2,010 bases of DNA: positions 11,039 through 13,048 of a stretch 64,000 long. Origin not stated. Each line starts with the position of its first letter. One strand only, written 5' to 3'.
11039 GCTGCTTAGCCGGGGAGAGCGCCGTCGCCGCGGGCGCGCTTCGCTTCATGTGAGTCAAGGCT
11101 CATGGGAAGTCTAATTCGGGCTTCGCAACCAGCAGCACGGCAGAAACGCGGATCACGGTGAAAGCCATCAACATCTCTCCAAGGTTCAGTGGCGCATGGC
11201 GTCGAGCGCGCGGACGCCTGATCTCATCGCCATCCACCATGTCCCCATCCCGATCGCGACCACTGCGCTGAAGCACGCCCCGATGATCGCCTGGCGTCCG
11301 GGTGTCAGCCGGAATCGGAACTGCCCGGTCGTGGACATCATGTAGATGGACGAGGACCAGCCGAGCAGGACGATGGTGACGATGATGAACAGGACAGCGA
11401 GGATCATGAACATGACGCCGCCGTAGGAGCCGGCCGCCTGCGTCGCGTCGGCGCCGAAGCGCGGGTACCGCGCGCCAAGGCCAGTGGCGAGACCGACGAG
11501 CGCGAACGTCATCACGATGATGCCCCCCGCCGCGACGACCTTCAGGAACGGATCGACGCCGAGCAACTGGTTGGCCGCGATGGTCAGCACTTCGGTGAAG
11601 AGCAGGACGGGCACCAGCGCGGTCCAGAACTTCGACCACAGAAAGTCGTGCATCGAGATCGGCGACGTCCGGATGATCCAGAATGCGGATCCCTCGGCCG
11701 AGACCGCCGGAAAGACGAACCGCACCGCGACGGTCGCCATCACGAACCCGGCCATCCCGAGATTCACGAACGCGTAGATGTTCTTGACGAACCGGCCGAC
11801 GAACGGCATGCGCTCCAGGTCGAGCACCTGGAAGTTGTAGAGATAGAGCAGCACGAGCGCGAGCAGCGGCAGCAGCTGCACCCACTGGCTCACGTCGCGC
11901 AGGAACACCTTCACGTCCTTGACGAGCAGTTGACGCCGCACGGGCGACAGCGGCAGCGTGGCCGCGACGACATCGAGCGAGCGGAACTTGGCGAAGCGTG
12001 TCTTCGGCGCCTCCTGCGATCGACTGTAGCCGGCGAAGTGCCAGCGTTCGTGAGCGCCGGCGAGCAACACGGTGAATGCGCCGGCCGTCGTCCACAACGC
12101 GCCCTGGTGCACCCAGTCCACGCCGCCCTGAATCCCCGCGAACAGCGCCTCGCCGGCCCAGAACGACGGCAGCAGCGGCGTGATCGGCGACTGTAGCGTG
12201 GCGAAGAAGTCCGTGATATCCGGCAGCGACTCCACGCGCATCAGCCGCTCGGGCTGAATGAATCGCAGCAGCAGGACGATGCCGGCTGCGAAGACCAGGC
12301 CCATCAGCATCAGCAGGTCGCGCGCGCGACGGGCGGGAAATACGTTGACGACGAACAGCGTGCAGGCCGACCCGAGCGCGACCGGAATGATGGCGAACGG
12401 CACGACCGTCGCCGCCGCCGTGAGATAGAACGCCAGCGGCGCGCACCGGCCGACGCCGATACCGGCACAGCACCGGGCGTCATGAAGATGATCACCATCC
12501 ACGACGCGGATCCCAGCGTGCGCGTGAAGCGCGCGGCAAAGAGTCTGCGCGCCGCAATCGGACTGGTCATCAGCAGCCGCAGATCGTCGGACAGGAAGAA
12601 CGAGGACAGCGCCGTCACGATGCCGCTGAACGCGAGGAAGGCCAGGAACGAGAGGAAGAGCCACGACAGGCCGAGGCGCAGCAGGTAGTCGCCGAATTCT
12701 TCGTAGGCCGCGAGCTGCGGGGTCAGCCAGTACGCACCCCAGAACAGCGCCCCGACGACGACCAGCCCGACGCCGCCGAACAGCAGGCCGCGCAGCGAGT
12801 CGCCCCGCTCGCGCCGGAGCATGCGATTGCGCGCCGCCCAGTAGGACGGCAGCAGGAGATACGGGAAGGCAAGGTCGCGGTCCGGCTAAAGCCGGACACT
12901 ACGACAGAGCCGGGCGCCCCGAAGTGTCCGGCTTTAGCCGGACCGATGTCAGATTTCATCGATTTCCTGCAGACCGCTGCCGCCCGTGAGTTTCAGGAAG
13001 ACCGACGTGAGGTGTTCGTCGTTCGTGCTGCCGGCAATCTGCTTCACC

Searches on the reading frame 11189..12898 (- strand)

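Call 34: search_protein_families(library=pfam, proteins=[window:11189-12898:-], max_evalue=0.0001)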
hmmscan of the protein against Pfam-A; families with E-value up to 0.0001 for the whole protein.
window:11189-12898:- (570 aa): 1 family
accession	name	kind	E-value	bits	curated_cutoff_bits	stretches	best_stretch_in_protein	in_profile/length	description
PF16949.11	ABC_tran_2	-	4.3e-75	254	25.7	1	148-568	120-540/542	Putative ATP-binding cassette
